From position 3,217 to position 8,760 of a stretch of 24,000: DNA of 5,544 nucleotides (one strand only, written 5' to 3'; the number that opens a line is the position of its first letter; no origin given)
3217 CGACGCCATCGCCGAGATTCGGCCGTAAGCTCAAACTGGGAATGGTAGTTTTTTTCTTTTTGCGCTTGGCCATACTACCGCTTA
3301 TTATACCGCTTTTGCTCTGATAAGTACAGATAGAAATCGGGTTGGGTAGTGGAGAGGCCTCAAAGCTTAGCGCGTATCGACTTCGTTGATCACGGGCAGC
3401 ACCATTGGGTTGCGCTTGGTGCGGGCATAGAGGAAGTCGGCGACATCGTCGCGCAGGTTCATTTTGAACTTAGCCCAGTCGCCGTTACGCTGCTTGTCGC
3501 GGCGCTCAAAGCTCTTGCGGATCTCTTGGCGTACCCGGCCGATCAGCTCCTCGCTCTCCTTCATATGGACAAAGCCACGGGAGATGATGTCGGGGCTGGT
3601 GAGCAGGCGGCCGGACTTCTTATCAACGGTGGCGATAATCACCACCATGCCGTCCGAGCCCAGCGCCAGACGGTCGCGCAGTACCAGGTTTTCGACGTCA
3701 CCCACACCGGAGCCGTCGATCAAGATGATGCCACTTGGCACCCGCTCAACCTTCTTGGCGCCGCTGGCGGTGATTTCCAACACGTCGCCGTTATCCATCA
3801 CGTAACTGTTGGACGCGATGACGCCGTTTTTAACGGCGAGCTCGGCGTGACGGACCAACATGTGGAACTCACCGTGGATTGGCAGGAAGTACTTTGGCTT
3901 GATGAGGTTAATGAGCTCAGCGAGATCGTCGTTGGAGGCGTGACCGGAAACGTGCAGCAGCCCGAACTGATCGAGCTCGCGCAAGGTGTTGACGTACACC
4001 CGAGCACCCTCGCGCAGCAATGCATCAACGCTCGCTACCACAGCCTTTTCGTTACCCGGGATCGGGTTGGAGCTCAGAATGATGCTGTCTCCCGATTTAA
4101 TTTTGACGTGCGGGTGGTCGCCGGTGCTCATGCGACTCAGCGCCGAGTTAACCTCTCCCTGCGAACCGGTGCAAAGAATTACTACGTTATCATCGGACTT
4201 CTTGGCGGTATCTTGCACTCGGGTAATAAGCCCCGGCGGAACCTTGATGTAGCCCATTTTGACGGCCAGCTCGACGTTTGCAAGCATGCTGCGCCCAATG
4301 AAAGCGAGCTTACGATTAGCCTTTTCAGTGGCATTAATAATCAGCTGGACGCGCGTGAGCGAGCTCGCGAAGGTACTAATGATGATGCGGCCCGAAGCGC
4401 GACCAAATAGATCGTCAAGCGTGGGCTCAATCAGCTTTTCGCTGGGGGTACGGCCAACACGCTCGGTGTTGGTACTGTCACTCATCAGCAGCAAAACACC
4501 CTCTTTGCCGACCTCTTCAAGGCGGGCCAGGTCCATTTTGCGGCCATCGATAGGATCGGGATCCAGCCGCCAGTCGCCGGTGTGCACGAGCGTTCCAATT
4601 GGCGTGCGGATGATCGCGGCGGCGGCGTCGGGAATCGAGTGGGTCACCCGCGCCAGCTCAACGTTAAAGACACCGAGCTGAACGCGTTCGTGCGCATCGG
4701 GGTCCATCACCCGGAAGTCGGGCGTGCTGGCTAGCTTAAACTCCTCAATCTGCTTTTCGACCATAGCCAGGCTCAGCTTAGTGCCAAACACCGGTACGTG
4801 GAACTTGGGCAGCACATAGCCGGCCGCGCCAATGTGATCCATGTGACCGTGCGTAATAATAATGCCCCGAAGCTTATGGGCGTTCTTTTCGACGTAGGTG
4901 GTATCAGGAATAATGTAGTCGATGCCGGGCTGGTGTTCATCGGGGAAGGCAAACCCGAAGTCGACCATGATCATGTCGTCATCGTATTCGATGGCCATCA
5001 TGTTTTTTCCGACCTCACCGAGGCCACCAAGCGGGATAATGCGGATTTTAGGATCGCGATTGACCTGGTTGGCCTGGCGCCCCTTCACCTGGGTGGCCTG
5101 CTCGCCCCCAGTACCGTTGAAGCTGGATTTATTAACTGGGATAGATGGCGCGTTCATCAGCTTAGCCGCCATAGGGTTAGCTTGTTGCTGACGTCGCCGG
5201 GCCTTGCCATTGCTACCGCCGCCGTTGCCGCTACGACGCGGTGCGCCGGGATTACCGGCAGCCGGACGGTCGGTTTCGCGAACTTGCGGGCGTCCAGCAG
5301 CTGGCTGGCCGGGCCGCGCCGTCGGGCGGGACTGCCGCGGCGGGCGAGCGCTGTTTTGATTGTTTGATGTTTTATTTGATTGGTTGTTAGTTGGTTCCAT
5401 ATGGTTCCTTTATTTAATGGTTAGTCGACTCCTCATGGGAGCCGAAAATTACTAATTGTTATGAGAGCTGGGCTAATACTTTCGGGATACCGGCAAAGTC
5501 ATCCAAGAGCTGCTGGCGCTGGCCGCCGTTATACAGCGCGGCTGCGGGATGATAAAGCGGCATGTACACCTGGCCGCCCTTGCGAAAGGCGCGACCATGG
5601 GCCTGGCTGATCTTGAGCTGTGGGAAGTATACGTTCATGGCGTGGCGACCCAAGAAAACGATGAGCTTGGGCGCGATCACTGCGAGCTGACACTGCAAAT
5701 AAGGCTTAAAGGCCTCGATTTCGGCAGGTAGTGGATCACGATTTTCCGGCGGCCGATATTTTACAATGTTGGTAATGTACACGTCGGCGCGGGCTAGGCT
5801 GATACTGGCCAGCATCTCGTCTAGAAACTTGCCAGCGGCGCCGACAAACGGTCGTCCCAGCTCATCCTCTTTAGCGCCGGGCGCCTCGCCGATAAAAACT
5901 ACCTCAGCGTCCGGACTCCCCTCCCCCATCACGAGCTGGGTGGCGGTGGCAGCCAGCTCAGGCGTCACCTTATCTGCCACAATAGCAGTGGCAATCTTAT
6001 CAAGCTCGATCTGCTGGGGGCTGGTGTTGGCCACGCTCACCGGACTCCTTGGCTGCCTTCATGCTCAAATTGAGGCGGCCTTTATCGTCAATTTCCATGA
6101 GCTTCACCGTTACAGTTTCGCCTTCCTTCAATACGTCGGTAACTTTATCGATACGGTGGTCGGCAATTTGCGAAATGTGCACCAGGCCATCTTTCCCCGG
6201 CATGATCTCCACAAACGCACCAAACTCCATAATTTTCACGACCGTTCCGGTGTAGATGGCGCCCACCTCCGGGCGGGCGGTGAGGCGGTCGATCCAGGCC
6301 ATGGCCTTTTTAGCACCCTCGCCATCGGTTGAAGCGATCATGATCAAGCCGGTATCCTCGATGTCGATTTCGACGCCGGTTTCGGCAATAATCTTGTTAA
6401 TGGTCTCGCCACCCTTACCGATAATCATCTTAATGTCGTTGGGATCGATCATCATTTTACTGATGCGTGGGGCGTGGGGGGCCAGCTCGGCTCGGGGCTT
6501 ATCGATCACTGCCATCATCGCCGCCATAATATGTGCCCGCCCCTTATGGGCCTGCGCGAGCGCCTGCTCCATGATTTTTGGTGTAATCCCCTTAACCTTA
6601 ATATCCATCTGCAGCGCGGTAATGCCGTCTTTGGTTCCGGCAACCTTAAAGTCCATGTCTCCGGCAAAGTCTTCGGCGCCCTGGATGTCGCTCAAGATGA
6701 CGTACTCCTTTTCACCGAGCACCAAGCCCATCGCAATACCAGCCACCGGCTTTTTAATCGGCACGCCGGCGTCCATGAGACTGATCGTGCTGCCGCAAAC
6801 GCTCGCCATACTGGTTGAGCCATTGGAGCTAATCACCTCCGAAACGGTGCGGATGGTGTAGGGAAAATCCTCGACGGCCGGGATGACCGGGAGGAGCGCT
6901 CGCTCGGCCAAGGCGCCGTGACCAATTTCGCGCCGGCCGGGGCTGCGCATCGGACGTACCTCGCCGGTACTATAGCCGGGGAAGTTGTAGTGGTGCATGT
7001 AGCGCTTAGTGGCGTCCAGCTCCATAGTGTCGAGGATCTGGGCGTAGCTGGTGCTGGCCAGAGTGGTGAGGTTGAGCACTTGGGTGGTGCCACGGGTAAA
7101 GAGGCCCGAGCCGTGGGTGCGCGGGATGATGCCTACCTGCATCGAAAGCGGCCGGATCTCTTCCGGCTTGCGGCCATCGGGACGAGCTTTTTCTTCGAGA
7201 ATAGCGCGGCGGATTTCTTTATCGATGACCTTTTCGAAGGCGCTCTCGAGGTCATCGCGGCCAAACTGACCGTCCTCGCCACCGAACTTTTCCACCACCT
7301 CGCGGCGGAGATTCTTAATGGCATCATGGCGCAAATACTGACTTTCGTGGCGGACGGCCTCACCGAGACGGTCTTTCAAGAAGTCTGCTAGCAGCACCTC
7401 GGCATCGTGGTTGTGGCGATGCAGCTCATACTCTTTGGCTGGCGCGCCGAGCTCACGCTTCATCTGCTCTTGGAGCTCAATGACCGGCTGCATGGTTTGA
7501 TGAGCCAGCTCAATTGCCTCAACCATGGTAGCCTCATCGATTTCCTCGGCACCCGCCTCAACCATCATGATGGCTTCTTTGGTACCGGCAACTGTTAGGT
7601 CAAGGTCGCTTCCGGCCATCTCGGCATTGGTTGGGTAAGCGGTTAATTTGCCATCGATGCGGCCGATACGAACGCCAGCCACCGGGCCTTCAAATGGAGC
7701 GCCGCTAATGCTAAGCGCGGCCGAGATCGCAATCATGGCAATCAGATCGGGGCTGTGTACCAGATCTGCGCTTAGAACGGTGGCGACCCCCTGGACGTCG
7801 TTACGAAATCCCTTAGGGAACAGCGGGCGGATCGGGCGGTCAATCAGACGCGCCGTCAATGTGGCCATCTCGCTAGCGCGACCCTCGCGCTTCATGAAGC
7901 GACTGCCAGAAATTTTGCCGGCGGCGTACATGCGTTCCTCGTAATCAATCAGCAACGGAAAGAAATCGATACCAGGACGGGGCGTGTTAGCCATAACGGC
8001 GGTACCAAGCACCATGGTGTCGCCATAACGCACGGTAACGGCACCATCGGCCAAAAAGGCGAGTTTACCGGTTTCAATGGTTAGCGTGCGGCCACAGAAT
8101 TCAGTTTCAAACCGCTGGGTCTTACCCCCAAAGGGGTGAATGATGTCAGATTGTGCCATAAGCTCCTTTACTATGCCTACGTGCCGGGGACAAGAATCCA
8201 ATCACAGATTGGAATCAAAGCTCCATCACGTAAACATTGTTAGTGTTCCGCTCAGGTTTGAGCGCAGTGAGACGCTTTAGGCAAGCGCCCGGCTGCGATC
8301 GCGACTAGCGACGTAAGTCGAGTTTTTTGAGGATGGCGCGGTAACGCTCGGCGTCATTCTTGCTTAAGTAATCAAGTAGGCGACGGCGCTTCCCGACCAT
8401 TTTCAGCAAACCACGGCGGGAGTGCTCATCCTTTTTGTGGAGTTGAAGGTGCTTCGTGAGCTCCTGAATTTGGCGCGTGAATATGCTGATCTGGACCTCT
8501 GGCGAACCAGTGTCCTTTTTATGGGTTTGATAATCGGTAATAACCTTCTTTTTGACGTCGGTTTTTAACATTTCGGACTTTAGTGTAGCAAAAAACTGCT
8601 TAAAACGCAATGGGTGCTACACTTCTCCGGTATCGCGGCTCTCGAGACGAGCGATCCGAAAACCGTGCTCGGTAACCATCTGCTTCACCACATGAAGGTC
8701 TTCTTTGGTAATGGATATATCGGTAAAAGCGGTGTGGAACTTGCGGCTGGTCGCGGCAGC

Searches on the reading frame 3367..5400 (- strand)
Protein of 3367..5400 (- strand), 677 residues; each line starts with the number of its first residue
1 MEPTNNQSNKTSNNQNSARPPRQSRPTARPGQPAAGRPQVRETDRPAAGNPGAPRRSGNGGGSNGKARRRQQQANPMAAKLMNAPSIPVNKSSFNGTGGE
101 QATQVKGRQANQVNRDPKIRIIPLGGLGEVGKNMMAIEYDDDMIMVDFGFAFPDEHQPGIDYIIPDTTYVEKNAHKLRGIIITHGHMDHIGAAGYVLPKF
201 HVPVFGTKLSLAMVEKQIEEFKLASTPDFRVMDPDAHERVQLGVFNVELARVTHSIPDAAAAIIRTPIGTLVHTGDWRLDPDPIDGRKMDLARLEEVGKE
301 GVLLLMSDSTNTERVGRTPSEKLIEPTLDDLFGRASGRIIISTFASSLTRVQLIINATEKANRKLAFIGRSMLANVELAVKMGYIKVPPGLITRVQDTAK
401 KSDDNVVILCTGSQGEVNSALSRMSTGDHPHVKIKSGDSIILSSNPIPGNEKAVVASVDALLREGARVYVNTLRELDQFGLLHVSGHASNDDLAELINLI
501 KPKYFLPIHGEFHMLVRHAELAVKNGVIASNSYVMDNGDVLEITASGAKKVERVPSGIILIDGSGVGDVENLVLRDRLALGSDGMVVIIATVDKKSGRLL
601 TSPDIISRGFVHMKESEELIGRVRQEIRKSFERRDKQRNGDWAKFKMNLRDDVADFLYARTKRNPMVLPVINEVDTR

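Call 9: search_protein_families(library=pfam, proteins=[window:3367-5400:-], max_evalue=0.01)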
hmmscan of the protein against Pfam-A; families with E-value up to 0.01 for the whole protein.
window:3367-5400:- (677 aa): 5 families
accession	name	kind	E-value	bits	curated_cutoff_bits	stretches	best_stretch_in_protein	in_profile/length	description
PF22505.1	RNase_J_b_CASP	-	1.3e-44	151.4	27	1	337-461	2-126/126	Ribonuclease J, beta-CASP domain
PF17770.6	RNase_J_C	-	3.2e-30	105.6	23.8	1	573-674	1-102/102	Ribonuclease J C-terminal domain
PF00753.33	Lactamase_B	-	3e-13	50.6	22.7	1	128-284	2-157/196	Metallo-beta-lactamase superfamily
PF07521.17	RMMBL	-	3.3e-11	43.4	21.6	1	482-526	12-57/63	Zn-dependent metallo-hydrolase RNA specificity domain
PF12706.13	Lactamase_B_2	-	5.6e-10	39.6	27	1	170-284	24-150/200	Beta-lactamase superfamily domain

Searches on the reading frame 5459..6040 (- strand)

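Call 9: search_protein_families(library=pfam, proteins=[window:5459-6040:-], max_evalue=0.01)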
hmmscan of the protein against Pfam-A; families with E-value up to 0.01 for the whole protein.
window:5459-6040:- (193 aa): 1 family
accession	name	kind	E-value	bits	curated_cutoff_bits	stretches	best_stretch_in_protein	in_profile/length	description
PF03167.25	UDG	-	1.8e-37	129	24.3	1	39-176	2-129/141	Uracil DNA glycosylase superfamily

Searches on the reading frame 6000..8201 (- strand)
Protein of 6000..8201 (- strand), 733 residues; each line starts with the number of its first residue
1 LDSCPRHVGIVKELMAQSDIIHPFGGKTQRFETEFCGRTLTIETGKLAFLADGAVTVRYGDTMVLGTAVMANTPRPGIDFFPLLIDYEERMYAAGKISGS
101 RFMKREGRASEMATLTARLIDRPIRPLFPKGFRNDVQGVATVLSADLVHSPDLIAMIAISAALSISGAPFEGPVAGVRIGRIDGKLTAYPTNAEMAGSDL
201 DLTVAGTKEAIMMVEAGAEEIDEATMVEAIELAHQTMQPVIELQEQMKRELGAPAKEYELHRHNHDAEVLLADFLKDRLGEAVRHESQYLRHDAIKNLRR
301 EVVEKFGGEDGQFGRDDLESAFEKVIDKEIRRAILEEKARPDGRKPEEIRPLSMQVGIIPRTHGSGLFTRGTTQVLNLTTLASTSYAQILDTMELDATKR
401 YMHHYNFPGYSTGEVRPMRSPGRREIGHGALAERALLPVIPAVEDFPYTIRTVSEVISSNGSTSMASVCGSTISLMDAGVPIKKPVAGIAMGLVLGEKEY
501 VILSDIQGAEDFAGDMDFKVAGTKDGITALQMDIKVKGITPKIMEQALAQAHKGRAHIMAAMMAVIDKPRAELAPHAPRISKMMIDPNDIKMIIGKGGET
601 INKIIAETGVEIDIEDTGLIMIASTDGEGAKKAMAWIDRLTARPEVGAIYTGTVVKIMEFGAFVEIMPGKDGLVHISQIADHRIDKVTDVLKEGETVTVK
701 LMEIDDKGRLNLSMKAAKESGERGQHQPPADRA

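Call 9: search_protein_families(library=pfam, proteins=[window:6000-8201:-], max_evalue=0.01)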
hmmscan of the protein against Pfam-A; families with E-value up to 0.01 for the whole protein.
window:6000-8201:- (733 aa): 9 families
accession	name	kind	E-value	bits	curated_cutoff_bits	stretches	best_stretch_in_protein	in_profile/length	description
PF01138.27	RNase_PH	-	1.4e-51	174.7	25.5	2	38-169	3-130/130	3' exoribonuclease family, domain 1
PF03725.20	RNase_PH_C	-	3.5e-24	85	20.8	2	172-235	1-66/67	3' exoribonuclease family, domain 2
PF00575.29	S1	-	2.7e-19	69.8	22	1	644-715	2-74/74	S1 RNA binding domain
PF03726.19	PNPase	-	5.7e-10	40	24.6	1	272-345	7-81/81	Polyribonucleotide nucleotidyltransferase, RNA binding domain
PF00013.35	KH_1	-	8.3e-10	38.7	21.5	1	582-637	3-64/66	KH domain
PF23459.1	S1_RRP5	-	0.0011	19.9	27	1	647-706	4-63/72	RRP5 S1 domain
PF22675.2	KH-I_KHDC4-BBP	-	0.002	18.4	30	1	590-632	8-50/76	KHDC4/BBP-like, KH-domain type I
PF07650.23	KH_2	-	0.0058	16.9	22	0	583-613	29-59/78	KH domain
PF24685.1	OB_RRP5_4th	-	0.0075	16.7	31.5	0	644-704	6-71/92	RRP5 OB-fold domain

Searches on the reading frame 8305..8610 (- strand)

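Call 9: search_protein_families(library=pfam, proteins=[window:8305-8610:-], max_evalue=0.01)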
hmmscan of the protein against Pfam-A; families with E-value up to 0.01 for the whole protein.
window:8305-8610:- (101 aa): 1 family
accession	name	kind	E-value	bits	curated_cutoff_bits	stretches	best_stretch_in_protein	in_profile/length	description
PF00312.27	Ribosomal_S15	-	8.8e-34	116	31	1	20-100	1-81/81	Ribosomal protein S15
